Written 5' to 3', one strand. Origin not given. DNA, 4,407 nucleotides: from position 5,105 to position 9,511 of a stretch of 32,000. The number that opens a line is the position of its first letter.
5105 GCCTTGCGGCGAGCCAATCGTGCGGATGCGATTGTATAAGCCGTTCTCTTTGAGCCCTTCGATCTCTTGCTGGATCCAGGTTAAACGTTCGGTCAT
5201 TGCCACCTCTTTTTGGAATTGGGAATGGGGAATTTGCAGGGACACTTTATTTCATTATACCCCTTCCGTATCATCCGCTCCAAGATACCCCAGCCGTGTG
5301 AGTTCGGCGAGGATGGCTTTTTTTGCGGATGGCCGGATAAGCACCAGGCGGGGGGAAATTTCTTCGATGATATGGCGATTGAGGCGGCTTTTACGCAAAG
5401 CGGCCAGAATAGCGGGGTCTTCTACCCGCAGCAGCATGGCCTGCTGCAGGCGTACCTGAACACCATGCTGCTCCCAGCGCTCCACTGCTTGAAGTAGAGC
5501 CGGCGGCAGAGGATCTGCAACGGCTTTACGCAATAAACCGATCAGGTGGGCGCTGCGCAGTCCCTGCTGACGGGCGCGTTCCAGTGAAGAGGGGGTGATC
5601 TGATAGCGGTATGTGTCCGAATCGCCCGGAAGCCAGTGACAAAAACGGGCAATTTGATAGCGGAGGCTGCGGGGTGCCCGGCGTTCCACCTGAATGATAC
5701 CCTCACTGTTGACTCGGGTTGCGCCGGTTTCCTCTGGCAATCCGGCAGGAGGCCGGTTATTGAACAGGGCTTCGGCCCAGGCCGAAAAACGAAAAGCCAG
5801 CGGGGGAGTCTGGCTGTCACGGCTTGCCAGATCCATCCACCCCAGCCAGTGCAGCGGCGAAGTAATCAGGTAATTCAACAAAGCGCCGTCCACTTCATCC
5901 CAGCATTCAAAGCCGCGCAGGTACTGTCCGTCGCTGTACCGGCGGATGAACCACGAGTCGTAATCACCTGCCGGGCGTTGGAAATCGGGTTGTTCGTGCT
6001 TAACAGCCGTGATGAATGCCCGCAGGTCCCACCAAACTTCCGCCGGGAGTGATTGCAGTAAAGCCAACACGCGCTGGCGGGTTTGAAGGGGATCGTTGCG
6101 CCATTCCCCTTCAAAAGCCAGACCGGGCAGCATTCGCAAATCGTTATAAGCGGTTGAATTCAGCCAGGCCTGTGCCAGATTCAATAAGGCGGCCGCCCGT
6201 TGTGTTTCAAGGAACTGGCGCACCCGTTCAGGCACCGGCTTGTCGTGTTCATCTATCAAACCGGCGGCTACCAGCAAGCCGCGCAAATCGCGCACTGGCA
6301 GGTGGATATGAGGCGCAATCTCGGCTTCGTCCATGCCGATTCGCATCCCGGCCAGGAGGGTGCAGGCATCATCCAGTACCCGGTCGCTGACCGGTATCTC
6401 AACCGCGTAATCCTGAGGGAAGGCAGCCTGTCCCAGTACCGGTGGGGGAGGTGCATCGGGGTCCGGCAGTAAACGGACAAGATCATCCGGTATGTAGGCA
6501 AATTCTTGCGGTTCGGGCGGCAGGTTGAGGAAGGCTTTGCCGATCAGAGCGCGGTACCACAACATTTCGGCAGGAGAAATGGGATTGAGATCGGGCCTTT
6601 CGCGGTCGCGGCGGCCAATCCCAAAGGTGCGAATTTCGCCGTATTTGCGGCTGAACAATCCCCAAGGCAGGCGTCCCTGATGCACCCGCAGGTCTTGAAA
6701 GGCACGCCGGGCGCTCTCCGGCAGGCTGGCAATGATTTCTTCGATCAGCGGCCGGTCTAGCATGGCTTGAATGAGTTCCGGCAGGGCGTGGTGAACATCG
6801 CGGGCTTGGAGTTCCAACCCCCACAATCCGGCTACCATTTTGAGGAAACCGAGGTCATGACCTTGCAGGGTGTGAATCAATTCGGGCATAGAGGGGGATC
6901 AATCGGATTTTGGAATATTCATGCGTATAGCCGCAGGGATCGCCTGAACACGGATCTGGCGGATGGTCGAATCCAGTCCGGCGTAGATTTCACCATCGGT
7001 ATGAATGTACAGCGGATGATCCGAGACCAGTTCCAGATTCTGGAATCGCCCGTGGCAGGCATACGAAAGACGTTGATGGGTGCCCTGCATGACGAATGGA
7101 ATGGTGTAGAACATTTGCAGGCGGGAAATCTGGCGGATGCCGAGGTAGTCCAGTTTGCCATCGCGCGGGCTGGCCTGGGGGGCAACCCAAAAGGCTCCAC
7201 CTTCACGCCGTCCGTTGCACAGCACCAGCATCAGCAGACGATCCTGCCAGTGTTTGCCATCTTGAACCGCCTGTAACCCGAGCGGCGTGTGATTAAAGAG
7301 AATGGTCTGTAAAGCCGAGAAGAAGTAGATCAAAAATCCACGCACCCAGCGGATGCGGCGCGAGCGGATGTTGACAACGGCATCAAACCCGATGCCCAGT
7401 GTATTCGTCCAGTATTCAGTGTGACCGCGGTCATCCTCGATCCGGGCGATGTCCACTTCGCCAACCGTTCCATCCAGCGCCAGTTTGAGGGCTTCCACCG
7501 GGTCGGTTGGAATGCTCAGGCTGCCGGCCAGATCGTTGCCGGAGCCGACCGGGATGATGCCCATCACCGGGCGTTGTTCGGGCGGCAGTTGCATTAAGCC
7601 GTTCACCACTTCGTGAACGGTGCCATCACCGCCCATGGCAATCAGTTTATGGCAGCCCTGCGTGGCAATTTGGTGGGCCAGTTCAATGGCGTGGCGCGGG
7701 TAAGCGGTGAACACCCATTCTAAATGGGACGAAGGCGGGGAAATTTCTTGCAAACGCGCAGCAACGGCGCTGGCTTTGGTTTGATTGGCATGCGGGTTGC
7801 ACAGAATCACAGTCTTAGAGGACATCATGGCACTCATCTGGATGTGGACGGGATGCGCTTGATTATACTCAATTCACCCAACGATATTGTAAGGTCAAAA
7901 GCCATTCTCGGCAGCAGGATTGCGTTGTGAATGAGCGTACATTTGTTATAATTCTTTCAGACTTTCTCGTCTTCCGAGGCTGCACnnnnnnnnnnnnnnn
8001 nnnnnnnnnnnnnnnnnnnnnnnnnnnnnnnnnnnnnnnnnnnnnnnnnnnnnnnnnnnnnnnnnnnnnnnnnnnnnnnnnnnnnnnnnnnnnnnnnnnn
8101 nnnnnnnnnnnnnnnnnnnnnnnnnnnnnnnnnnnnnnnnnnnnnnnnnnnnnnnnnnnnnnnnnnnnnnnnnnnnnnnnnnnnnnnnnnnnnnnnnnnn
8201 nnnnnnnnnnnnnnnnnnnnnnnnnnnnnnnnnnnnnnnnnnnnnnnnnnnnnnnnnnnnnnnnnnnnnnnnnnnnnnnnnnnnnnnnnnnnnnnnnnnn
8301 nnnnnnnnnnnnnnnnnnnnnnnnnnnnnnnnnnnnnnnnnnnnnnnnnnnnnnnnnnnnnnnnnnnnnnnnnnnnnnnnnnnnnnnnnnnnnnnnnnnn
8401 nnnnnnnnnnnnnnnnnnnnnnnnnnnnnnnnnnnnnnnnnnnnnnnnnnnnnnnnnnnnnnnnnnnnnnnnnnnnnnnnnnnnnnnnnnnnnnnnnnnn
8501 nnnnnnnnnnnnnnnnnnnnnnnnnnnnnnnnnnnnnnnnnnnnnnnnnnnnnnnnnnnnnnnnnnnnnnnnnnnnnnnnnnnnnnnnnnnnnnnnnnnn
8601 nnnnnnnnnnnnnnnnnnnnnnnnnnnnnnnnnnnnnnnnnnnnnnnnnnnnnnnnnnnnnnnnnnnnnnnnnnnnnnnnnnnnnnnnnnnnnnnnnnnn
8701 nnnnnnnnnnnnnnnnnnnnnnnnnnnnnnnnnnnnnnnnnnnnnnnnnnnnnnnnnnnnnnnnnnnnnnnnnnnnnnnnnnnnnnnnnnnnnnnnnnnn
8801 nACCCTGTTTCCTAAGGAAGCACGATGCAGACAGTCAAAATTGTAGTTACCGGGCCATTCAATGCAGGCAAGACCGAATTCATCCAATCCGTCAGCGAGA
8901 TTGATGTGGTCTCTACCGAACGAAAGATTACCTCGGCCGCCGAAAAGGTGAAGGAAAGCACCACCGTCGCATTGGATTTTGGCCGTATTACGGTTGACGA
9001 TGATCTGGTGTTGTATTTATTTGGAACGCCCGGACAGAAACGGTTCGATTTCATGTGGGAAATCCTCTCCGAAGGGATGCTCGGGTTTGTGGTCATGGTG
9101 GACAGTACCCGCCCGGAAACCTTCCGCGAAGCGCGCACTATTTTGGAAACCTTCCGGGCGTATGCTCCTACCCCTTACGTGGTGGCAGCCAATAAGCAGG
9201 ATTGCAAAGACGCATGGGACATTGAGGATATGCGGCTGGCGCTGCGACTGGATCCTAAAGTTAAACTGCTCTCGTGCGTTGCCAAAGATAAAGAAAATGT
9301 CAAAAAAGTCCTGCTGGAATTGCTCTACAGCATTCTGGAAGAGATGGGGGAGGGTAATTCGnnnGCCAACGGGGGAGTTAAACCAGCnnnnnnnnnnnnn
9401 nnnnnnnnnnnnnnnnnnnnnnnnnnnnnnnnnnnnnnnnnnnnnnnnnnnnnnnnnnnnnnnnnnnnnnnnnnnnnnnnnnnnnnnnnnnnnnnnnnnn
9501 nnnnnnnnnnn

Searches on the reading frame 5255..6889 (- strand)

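Call 12: search_protein_families(library=pfam, proteins=[window:5255-6889:-], max_evalue=0.001)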
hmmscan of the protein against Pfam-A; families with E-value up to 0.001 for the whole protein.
window:5255-6889:- (544 aa): 1 family
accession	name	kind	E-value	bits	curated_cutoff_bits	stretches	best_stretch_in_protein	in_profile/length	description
PF13625.11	Helicase_C_3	-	3.5e-11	43.6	34.2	1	399-502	9-114/125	Helicase conserved C-terminal domain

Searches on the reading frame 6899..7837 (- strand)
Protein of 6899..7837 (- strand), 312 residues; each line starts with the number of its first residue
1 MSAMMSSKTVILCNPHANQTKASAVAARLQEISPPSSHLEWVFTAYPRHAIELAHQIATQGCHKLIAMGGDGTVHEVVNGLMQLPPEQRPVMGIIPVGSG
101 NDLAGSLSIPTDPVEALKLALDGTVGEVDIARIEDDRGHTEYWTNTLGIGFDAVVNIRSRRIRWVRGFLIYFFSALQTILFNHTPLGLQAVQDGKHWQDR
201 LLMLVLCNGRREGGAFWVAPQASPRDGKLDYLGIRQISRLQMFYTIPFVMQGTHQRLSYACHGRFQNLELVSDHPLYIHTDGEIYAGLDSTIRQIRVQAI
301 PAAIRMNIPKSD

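Call 12: search_protein_families(library=pfam, proteins=[window:6899-7837:-], max_evalue=0.001)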
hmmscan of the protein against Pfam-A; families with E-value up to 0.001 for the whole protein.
window:6899-7837:- (312 aa): 2 families
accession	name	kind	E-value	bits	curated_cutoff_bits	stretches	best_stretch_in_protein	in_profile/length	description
PF00781.29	DAGK_cat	-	2.8e-29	101.7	23.6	1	9-132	2-124/125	Diacylglycerol kinase catalytic domain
PF19279.4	YegS_C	-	5.1e-21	75.5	27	1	148-305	4-155/158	YegS C-terminal NAD kinase beta sandwich-like domain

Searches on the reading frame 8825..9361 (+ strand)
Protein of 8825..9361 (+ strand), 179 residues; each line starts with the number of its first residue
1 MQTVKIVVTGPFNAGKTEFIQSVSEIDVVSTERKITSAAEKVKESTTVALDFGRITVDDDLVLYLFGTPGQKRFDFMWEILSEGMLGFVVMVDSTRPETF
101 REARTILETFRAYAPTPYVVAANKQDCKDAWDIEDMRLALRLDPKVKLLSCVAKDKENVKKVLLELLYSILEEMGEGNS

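Call 5: search_protein_families(library=pfam, proteins=[window:8825-9361:+], max_evalue=0.01)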
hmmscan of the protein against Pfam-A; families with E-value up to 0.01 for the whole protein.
window:8825-9361:+ (179 aa): 6 families
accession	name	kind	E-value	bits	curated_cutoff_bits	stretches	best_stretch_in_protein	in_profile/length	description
PF03029.23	ATP_bind_1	-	6.7e-20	72.3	27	1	39-166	61-233/240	Conserved hypothetical ATP binding protein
PF00071.28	Ras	-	2.5e-12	47.1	21.6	1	5-170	1-160/162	Ras family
PF00025.27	Arf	-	6.6e-09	35.9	22.3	1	2-162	13-166/174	ADP-ribosylation factor family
PF08477.19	Roc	-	8.8e-06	26.4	27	1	5-126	1-119/119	Ras of Complex, Roc, domain of DAPkinase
PF01926.29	MMR_HSR1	-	0.00094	19.7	21.9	1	5-124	1-113/113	50S ribosome-binding GTPase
PF09439.16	SRPRB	-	0.0095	15.8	25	0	5-126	5-120/178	Signal recognition particle receptor beta subunit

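Call 17: search_protein_families(library=ncbifam, proteins=[window:8825-9361:+], max_evalue=0.001)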
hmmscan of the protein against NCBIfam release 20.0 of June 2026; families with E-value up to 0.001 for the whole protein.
window:8825-9361:+ (179 aa): 1 family
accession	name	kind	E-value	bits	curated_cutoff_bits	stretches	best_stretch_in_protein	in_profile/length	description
TIGR00231.1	small_GTP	domain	8e-11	42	42.5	1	1-144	1-141/164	GTP-binding protein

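Call 57: search_protein_families(library=padloc, proteins=[window:8825-9361:+], max_evalue=0.001)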
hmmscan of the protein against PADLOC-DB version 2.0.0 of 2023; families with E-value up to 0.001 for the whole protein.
window:8825-9361:+ (179 aa): 0 families
